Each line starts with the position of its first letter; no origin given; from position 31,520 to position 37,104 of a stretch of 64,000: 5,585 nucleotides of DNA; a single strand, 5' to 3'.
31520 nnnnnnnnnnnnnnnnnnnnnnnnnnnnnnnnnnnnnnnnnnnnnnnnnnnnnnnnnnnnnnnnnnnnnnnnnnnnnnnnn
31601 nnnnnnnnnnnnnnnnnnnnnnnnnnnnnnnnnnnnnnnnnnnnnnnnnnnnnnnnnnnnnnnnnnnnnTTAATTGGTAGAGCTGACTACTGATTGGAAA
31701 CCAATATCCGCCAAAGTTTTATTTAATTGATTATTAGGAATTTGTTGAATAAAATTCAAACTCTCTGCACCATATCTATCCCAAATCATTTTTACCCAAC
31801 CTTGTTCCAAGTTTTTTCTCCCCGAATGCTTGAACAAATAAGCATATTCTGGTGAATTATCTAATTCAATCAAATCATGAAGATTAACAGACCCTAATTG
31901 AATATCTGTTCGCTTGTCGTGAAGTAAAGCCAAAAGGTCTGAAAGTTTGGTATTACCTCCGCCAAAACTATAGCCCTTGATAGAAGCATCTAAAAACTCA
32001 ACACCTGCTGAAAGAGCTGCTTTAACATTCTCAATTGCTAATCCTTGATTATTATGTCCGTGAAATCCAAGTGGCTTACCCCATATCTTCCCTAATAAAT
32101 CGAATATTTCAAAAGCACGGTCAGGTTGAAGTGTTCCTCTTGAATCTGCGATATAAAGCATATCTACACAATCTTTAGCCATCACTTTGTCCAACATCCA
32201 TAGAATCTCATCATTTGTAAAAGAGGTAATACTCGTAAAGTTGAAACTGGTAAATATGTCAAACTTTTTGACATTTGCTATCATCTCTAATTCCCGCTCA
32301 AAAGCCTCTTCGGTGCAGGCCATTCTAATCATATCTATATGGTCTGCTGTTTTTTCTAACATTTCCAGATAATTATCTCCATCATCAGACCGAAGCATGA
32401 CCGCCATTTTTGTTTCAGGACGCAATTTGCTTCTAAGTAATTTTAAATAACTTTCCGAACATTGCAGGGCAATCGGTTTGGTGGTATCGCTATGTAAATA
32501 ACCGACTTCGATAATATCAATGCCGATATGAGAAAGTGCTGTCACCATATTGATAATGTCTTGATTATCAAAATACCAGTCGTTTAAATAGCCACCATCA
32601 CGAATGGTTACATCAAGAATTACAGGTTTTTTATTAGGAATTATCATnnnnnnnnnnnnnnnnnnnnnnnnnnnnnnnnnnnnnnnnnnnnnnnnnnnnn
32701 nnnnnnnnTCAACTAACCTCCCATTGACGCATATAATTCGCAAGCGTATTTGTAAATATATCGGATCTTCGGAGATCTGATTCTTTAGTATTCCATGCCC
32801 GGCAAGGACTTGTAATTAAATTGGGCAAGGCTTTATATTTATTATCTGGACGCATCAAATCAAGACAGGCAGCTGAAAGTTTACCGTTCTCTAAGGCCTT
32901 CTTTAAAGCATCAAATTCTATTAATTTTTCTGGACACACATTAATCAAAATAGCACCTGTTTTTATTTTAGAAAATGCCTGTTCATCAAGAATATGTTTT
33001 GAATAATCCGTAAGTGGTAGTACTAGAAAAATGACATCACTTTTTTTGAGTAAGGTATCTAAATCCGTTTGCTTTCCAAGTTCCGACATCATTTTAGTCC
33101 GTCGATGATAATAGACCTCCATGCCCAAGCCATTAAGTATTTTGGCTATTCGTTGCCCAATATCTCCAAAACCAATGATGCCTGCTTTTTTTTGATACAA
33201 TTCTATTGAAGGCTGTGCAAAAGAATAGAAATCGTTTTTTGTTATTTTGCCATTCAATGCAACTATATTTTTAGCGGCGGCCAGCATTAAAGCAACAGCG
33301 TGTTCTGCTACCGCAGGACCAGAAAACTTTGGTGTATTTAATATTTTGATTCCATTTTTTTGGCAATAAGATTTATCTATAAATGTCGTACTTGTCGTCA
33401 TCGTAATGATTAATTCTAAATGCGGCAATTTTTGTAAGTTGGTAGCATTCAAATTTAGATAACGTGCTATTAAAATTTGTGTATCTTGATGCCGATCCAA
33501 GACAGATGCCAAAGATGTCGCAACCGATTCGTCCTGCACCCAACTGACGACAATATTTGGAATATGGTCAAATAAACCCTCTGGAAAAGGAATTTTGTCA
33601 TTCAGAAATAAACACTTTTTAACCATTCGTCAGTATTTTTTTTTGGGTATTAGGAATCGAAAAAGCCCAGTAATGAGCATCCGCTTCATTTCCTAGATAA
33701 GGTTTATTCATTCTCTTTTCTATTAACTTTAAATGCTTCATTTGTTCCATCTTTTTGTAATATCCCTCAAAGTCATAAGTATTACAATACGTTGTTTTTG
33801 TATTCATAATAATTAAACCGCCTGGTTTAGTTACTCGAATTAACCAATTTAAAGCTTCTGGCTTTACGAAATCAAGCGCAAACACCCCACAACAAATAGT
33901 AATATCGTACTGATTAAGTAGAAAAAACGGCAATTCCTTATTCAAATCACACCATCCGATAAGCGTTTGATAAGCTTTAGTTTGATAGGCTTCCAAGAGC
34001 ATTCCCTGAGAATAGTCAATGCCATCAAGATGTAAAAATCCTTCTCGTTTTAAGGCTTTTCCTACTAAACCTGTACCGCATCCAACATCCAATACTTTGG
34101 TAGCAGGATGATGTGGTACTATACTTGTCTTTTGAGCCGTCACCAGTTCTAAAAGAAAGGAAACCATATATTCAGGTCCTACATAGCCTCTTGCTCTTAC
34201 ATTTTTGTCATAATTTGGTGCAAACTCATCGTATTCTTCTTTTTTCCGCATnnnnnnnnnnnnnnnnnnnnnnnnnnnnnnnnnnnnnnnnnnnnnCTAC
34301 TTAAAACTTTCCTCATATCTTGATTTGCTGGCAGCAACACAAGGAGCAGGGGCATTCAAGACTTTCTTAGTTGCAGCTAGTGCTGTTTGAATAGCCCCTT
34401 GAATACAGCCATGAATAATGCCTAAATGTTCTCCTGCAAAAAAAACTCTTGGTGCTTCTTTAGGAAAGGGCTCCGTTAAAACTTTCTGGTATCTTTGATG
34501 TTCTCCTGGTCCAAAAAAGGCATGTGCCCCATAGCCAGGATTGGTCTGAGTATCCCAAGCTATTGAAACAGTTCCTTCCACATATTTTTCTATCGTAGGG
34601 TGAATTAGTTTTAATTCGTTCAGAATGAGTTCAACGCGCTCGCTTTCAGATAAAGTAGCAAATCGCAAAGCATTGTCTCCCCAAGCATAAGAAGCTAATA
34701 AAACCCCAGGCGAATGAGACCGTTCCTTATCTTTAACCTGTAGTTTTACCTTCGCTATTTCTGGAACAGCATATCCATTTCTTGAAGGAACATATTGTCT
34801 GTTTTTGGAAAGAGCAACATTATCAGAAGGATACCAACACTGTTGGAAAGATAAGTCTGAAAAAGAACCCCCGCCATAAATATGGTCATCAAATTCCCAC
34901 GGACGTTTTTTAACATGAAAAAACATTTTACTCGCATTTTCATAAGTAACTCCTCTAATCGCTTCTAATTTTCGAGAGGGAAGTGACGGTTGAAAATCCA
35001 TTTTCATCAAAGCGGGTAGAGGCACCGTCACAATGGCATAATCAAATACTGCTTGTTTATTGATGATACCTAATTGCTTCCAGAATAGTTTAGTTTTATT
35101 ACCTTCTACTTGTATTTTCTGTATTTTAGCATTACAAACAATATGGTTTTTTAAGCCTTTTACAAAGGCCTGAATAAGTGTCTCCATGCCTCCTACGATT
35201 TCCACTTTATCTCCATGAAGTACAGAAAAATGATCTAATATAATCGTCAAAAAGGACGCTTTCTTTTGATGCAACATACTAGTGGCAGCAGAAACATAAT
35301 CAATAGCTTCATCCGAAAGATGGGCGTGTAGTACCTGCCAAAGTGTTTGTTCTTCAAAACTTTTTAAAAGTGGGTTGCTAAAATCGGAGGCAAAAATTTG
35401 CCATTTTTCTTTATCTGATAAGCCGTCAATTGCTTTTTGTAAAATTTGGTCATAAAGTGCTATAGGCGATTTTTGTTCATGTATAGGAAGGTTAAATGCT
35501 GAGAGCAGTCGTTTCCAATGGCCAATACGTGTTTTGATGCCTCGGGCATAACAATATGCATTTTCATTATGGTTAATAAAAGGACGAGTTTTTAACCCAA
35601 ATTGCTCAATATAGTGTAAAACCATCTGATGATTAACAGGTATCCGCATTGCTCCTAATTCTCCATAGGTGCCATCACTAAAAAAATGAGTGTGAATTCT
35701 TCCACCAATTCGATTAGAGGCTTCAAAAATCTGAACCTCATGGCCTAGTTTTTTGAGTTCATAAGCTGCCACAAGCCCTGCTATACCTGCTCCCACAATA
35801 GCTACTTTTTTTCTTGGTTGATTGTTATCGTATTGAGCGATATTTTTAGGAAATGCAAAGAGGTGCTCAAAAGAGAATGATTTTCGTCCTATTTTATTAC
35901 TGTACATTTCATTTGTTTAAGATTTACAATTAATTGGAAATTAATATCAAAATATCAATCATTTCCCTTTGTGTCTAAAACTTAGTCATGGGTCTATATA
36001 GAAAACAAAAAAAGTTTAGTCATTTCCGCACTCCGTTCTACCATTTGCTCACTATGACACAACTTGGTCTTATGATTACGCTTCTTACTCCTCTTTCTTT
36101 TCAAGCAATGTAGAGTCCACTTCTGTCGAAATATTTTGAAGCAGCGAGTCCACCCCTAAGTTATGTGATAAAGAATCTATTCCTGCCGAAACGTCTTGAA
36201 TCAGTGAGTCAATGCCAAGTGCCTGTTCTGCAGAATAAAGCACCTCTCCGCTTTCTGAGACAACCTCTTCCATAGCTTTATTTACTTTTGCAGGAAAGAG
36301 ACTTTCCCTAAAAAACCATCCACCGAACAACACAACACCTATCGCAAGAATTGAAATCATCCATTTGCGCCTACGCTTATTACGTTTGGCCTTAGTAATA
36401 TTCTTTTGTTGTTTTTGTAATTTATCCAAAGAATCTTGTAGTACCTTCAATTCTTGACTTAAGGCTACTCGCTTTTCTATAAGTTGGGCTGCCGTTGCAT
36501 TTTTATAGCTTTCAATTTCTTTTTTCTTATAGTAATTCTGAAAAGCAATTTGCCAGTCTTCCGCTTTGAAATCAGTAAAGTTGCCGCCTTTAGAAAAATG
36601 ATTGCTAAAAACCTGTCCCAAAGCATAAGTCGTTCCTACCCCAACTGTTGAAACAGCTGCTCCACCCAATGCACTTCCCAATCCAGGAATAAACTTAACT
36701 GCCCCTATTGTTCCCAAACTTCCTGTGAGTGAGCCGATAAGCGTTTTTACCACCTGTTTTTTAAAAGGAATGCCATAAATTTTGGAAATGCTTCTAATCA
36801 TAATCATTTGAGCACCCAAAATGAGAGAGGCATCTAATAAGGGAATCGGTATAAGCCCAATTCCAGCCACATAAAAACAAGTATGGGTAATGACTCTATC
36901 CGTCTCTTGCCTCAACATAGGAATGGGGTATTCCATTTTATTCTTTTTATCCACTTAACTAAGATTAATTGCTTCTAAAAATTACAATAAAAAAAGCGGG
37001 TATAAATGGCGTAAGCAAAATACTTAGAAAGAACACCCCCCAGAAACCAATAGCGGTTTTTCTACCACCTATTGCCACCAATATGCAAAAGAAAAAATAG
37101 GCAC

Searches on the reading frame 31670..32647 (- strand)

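Call 34: search_protein_families(library=pfam, proteins=[window:31670-32647:-], max_evalue=0.0001)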
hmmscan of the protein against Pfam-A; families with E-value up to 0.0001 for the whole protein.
window:31670-32647:- (325 aa): 1 family
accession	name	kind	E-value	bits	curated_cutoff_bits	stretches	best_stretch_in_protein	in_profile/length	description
PF00682.25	HMGL-like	-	1.2e-22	81.1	29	1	8-262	2-256/260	HMGL-like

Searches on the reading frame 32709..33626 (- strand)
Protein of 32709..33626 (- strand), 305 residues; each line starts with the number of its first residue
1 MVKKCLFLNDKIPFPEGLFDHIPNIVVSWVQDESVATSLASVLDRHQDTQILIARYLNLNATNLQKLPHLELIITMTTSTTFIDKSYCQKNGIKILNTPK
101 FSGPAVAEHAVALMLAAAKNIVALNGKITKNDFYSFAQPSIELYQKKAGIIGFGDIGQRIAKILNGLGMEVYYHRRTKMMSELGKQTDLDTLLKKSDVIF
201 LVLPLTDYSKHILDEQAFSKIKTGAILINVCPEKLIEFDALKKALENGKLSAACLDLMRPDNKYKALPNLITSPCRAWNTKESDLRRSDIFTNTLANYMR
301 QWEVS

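Call 34: search_protein_families(library=pfam, proteins=[window:32709-33626:-], max_evalue=0.0001)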
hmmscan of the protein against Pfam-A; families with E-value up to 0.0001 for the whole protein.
window:32709-33626:- (305 aa): 4 families
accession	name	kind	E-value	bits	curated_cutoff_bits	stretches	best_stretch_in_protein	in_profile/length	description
PF02826.25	2-Hacid_dh_C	-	7.1e-39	133.4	25.1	1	111-273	1-174/178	D-isomer specific 2-hydroxyacid dehydrogenase, NAD binding domain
PF00389.36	2-Hacid_dh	-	9.7e-13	48.4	24.6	1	37-300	28-125/134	D-isomer specific 2-hydroxyacid dehydrogenase, catalytic domain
PF03446.21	NAD_binding_2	-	1.4e-05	25.6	21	0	148-246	2-108/161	NAD binding domain of 6-phosphogluconate dehydrogenase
PF03807.23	F420_oxidored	-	3.6e-05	24.7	21.6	0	148-229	2-90/94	NADP oxidoreductase coenzyme F420-dependent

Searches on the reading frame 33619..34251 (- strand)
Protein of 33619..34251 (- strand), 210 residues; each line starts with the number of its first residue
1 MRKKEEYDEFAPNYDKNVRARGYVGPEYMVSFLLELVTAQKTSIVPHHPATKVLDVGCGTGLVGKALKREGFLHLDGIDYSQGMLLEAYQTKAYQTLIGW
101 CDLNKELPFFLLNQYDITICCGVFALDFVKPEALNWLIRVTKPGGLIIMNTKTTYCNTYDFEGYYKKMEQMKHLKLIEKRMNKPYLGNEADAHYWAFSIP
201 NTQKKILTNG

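Call 34: search_protein_families(library=pfam, proteins=[window:33619-34251:-], max_evalue=0.0001)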
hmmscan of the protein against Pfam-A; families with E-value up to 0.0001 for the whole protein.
window:33619-34251:- (210 aa): 6 families
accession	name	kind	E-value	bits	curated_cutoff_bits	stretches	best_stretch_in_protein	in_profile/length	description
PF13649.12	Methyltransf_25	-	1.2e-11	45.6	27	1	53-145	1-97/97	Methyltransferase domain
PF08242.18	Methyltransf_12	-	4.2e-11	43.9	30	1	54-147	1-98/98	Methyltransferase domain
PF13847.12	Methyltransf_31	-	1e-10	41.9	27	1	48-153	2-113/145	Methyltransferase domain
PF08241.18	Methyltransf_11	-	5.8e-10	40.1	21.2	1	54-149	1-95/95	Methyltransferase domain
PF13489.12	Methyltransf_23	-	9.1e-08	32.4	27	1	32-175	12-124/164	Methyltransferase domain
PF01209.24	Ubie_methyltran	-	1.9e-05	24.6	20.1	1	44-160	42-163/233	ubiE/COQ5 methyltransferase family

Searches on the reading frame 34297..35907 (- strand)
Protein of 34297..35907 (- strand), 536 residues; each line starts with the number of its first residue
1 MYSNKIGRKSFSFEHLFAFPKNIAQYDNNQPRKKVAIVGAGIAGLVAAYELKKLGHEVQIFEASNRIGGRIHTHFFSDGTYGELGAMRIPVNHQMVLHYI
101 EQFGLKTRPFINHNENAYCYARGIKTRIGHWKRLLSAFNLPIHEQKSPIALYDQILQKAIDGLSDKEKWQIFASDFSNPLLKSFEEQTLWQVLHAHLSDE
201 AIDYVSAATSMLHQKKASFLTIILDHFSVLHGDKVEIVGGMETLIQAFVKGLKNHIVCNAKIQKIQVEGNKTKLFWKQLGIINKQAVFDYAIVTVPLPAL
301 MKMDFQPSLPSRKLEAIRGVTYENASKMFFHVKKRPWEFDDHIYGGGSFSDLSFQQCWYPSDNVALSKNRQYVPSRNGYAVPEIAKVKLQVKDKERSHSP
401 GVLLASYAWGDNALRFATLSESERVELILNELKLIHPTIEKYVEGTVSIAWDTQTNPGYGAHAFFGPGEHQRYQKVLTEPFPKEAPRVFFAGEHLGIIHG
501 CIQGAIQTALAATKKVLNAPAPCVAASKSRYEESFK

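Call 34: search_protein_families(library=pfam, proteins=[window:34297-35907:-], max_evalue=0.0001)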
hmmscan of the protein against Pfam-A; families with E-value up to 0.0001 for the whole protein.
window:34297-35907:- (536 aa): 7 families
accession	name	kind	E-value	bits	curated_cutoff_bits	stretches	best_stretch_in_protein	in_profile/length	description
PF01593.30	Amino_oxidase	-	2.4e-64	218.7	19.8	1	42-516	1-442/443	Flavin containing amine oxidoreductase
PF13450.12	NAD_binding_8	-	1.4e-14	54.6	21.9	1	37-79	1-42/68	NAD(P)-binding Rossmann-like domain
PF01266.30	DAO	-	2.4e-07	31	27.9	1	34-69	1-37/353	FAD dependent oxidoreductase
PF07992.20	Pyr_redox_2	-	9.8e-07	28.9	26.1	1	30-93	142-202/291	Pyridine nucleotide-disulphide oxidoreductase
PF00890.30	FAD_binding_2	-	1.4e-06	28.2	20.4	1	35-80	2-44/414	FAD binding domain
PF03486.20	HI0933_like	-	4.8e-06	26.6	50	1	34-72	2-40/244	HI0933-like protein Rossmann domain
PF00070.33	Pyr_redox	-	2.5e-05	25.2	22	1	34-68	1-35/82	Pyridine nucleotide-disulphide oxidoreductase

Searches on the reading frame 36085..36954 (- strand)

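Call 33: search_protein_families(library=pfam, proteins=[window:36085-36954:-], max_evalue=0.0001)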
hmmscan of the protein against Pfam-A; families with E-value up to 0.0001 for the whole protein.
window:36085-36954:- (289 aa): 1 family
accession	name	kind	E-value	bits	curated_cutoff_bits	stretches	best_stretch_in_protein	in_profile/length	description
PF05128.17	DUF697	-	2e-10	41.1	27.7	1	14-102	18-107/162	Domain of unknown function (DUF697)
